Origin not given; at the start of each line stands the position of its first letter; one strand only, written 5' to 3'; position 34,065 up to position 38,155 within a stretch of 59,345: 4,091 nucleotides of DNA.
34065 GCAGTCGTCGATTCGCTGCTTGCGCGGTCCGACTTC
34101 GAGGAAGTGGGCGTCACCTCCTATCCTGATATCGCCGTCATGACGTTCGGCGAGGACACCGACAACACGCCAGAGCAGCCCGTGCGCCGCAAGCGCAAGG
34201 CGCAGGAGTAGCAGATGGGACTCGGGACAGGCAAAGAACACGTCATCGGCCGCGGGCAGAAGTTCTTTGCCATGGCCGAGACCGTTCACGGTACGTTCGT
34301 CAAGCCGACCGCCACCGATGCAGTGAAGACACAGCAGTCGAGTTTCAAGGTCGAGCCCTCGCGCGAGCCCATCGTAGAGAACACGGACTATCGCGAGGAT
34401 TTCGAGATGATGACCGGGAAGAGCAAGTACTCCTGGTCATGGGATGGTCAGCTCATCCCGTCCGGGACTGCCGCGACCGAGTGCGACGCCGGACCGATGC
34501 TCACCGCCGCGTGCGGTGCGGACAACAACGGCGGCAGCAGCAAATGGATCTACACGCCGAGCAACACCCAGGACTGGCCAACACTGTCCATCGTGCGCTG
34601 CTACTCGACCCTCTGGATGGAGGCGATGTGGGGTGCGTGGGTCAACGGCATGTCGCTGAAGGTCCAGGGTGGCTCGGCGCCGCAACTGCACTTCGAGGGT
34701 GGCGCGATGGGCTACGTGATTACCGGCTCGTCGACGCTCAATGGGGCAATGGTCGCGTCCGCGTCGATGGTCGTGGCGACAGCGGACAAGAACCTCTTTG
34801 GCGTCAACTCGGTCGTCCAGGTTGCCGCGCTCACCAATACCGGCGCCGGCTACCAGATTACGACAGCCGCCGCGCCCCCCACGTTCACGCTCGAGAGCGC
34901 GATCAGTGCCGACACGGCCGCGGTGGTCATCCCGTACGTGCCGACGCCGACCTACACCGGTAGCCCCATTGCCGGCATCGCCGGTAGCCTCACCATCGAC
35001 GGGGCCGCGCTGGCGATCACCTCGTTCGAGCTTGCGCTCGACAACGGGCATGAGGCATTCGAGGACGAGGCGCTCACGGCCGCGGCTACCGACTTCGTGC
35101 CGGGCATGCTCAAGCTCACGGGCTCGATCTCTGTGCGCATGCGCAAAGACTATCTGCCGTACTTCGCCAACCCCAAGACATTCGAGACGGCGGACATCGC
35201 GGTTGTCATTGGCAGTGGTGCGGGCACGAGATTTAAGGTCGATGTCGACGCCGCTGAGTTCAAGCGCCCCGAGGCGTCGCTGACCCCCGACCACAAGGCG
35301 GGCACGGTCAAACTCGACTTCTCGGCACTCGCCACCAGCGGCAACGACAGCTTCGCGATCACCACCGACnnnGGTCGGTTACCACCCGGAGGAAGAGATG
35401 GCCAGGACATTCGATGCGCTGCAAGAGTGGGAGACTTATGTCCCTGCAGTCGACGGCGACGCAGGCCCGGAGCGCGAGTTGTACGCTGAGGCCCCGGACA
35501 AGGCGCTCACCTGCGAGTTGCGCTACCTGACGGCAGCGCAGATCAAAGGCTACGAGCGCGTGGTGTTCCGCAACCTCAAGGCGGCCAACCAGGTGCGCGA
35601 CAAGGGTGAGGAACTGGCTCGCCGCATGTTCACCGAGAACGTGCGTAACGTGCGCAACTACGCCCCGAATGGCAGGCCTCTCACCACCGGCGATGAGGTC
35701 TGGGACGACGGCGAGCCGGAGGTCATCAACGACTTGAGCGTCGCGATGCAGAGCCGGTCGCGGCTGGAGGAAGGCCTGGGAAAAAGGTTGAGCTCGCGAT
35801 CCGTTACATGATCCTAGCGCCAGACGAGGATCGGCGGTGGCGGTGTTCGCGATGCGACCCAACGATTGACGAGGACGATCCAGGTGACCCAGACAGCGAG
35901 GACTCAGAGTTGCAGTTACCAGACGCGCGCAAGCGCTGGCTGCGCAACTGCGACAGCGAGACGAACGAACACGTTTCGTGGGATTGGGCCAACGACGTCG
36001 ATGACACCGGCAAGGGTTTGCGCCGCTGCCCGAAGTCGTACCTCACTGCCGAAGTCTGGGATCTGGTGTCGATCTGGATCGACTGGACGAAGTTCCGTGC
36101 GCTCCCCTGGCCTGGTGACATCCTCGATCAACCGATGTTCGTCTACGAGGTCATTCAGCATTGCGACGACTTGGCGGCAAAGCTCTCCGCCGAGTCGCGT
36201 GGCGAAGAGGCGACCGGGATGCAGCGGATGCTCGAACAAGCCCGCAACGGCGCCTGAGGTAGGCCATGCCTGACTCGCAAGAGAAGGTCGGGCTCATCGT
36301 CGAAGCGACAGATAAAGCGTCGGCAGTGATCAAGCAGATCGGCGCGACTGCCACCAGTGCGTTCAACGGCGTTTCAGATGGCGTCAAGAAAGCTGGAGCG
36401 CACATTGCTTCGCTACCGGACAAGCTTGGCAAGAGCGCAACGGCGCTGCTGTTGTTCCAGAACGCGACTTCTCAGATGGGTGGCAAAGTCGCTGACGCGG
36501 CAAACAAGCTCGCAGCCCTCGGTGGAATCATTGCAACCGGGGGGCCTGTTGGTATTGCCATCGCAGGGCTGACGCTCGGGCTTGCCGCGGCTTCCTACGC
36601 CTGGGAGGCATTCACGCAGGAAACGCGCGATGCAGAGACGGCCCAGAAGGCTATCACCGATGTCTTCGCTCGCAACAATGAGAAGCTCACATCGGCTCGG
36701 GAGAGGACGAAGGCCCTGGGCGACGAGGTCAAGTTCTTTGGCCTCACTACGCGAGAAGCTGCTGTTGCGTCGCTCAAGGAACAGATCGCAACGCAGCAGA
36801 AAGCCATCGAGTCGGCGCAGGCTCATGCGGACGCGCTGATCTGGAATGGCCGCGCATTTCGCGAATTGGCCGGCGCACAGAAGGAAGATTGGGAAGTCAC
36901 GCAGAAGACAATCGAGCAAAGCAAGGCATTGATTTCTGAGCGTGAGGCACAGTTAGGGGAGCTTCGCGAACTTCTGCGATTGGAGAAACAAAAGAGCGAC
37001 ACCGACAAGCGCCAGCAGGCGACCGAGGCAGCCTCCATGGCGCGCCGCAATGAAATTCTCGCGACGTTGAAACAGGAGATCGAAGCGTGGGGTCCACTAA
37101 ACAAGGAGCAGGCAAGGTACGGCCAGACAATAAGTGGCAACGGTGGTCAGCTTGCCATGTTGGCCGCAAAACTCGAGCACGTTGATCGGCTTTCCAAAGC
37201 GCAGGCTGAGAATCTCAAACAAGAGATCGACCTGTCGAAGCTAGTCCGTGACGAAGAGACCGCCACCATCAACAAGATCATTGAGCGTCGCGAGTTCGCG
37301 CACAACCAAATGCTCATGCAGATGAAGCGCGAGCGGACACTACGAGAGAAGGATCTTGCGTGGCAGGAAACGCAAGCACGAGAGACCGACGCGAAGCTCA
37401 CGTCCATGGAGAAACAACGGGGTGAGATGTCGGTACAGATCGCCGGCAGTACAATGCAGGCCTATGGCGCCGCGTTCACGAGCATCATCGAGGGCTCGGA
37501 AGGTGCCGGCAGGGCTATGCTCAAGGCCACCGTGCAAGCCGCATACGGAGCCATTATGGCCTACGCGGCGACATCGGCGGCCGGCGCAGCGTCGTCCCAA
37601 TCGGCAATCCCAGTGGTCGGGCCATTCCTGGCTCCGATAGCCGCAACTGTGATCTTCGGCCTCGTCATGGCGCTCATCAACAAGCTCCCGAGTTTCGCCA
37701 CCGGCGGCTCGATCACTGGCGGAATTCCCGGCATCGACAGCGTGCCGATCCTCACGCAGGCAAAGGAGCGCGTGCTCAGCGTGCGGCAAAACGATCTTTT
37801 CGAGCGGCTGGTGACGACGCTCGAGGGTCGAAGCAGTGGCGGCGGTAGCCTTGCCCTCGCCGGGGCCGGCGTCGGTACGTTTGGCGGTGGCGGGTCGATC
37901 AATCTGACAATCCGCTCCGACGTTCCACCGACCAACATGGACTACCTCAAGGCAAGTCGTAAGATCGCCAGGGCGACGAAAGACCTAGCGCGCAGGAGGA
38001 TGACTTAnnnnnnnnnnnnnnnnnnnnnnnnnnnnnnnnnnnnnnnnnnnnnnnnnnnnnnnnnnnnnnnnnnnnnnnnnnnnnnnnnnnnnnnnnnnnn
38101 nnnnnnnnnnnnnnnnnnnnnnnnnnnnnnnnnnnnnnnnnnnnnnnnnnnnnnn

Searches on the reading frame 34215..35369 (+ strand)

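Call 46: search_protein_families(library=pfam, proteins=[window:34215-35369:+], max_evalue=0.001)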
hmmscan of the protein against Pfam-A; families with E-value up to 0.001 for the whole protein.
window:34215-35369:+ (385 aa): 1 family
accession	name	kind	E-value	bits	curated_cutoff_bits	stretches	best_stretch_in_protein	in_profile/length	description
PF18906.5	Phage_tube_2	-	5e-12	46.4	27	1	16-354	5-247/266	Phage tail tube protein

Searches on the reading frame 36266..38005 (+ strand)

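Call 25: search_protein_families(library=phrogs, proteins=[window:36266-38005:+], max_evalue=0.00001)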
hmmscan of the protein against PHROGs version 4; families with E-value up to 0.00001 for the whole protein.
window:36266-38005:+ (580 aa): 1 family
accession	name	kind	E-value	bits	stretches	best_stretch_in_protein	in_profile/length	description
phrog_2854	-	tail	6.3e-07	29.4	1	390-577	658-832/855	tail length tape measure protein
